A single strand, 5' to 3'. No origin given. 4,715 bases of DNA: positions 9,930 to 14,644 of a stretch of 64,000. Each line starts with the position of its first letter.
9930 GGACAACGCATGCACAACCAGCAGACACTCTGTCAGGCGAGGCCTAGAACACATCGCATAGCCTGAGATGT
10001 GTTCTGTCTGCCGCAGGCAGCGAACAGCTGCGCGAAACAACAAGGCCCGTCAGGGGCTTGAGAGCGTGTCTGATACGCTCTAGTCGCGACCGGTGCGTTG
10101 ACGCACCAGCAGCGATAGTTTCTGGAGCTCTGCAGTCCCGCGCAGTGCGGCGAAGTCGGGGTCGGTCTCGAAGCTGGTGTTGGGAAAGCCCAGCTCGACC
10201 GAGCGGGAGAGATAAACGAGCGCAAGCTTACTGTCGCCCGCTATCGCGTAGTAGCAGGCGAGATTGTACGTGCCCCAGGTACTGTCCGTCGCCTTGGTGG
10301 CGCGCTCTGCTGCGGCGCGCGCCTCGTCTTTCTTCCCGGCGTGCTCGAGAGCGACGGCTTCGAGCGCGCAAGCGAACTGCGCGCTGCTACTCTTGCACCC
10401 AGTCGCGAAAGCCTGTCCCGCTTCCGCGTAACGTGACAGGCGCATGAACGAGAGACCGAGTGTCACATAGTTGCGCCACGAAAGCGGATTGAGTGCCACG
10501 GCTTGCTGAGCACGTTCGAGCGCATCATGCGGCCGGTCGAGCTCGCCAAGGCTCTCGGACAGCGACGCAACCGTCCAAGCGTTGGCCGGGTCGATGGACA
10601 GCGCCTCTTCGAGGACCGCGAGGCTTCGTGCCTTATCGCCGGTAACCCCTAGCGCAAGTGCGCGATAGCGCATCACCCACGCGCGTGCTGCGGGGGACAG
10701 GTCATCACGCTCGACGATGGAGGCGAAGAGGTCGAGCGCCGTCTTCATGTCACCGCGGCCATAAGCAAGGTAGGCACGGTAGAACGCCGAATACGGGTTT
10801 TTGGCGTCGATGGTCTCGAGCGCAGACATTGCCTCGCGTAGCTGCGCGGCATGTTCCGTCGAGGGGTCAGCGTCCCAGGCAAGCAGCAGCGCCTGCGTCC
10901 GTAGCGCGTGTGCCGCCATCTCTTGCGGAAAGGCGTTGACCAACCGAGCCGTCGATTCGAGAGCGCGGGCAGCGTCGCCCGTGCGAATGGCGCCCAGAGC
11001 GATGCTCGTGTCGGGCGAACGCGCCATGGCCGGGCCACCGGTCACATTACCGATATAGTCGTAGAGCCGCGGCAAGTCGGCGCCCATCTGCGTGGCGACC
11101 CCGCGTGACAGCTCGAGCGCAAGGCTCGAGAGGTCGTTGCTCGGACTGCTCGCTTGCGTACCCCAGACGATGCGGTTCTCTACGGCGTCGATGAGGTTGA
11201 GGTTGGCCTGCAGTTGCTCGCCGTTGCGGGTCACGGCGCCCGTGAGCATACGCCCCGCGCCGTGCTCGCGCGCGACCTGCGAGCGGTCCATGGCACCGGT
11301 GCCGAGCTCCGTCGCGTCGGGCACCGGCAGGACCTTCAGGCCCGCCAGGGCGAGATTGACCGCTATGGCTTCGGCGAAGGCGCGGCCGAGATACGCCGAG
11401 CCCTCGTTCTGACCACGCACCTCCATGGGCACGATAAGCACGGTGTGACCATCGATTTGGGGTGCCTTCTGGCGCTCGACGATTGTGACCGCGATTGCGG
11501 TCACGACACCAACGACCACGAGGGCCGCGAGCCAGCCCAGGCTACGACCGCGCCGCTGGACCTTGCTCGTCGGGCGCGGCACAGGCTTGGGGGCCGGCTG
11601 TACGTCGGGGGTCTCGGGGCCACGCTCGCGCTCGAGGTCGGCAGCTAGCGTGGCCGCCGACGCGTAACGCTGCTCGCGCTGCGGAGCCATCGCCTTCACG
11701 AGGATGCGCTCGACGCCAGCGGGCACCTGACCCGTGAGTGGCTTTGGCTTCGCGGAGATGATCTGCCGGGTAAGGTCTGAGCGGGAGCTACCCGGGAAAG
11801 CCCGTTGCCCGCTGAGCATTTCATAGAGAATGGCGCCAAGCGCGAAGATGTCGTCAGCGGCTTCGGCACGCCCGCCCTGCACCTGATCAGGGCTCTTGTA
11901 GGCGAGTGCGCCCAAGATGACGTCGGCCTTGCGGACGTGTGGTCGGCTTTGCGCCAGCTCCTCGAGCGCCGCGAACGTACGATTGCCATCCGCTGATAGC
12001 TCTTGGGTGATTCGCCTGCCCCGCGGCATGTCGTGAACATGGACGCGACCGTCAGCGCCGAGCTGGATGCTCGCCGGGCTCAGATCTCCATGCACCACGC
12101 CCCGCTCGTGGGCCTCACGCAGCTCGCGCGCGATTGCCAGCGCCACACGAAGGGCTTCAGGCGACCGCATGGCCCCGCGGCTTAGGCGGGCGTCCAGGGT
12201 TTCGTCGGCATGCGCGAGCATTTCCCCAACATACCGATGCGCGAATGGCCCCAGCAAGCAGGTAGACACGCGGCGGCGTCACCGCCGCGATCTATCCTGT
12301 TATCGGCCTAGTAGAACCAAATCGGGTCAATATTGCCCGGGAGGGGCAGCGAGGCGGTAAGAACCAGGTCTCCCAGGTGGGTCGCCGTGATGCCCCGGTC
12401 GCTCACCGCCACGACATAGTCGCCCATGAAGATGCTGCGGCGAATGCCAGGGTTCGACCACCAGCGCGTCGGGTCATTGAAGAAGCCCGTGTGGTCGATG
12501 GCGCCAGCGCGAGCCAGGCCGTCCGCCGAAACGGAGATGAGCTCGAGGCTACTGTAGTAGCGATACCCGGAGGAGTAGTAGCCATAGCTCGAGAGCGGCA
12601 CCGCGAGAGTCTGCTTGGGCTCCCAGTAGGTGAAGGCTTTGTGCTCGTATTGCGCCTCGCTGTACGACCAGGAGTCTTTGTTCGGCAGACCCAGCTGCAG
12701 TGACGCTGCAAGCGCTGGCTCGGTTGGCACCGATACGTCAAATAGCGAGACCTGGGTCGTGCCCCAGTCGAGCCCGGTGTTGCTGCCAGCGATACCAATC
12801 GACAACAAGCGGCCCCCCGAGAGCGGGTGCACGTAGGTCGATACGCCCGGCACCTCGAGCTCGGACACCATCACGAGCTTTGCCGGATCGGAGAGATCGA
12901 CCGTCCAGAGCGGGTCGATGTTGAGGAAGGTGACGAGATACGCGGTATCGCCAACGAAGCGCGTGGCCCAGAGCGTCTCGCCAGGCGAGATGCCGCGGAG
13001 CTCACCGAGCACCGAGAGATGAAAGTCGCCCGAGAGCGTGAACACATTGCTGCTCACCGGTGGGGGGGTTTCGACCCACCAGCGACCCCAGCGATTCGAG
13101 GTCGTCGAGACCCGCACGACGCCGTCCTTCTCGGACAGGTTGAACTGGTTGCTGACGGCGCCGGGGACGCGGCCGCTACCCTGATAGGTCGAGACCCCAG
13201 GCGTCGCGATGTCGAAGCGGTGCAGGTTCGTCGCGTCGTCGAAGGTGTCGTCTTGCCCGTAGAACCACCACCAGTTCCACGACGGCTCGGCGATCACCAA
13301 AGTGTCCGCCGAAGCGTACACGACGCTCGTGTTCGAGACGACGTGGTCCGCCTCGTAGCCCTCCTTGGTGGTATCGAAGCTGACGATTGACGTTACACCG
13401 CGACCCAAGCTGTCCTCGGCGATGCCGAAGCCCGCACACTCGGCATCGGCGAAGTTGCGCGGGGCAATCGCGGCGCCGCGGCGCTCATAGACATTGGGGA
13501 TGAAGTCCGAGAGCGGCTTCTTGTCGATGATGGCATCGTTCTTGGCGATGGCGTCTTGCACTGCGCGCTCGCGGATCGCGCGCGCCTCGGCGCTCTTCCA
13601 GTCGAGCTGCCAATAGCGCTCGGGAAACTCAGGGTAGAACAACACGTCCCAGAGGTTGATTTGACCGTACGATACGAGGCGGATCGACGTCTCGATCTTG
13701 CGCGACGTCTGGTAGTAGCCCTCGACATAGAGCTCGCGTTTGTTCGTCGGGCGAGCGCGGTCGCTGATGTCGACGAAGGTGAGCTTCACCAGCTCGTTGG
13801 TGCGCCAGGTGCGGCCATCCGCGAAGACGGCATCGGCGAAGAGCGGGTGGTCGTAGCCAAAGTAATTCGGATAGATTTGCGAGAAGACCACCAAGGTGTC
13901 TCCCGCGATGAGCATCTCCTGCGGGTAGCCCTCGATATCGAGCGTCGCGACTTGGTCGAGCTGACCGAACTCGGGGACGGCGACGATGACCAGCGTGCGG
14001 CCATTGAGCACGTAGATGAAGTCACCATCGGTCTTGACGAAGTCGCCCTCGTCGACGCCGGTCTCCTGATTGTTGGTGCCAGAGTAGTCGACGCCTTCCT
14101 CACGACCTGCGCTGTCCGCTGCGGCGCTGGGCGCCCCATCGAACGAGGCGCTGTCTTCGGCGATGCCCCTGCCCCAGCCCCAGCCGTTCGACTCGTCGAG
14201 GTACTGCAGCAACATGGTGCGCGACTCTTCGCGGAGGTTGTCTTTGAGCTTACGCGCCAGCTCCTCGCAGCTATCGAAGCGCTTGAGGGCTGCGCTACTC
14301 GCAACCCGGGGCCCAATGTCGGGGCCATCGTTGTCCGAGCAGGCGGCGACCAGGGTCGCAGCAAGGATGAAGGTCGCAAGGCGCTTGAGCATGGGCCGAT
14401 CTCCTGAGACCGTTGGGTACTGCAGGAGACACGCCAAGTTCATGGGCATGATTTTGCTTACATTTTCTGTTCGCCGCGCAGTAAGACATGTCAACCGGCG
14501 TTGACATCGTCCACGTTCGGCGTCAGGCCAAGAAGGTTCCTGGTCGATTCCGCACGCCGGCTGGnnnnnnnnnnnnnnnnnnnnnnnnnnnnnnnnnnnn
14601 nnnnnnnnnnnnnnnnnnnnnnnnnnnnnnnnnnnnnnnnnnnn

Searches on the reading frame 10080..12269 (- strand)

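Call 52: search_protein_families(library=pfam, proteins=[window:10080-12269:-], max_evalue=0.0001)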
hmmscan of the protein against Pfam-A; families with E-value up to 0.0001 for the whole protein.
window:10080-12269:- (729 aa): 6 families
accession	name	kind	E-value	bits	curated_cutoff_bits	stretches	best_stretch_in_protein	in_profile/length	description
PF07719.23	TPR_2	-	1.1e-10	41.2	27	0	532-563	3-34/34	Tetratricopeptide repeat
PF00069.31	Pkinase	-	1.7e-10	41.2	31.7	1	24-173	84-212/263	Protein kinase domain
PF07714.23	PK_Tyr_Ser-Thr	-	4.4e-07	29.9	23.1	1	31-202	96-249/258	Protein tyrosine and serine/threonine kinase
PF13181.12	TPR_8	-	2.9e-05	24.3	25.7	0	543-563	14-34/34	Tetratricopeptide repeat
PF13431.12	TPR_17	-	4.8e-05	23.8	24.4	0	553-584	2-33/34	Tetratricopeptide repeat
PF13432.12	TPR_16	-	7.2e-05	23.6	32.7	1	573-623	6-56/65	Tetratricopeptide repeat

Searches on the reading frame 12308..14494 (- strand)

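Call 52: search_protein_families(library=pfam, proteins=[window:12308-14494:-], max_evalue=0.0001)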
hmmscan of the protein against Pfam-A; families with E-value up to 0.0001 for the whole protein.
window:12308-14494:- (728 aa): 1 family
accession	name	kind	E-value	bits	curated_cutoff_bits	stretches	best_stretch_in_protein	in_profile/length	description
PF09826.15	Beta_propel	-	3.6e-112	376.2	22.4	1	137-709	1-494/495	Beta propeller domain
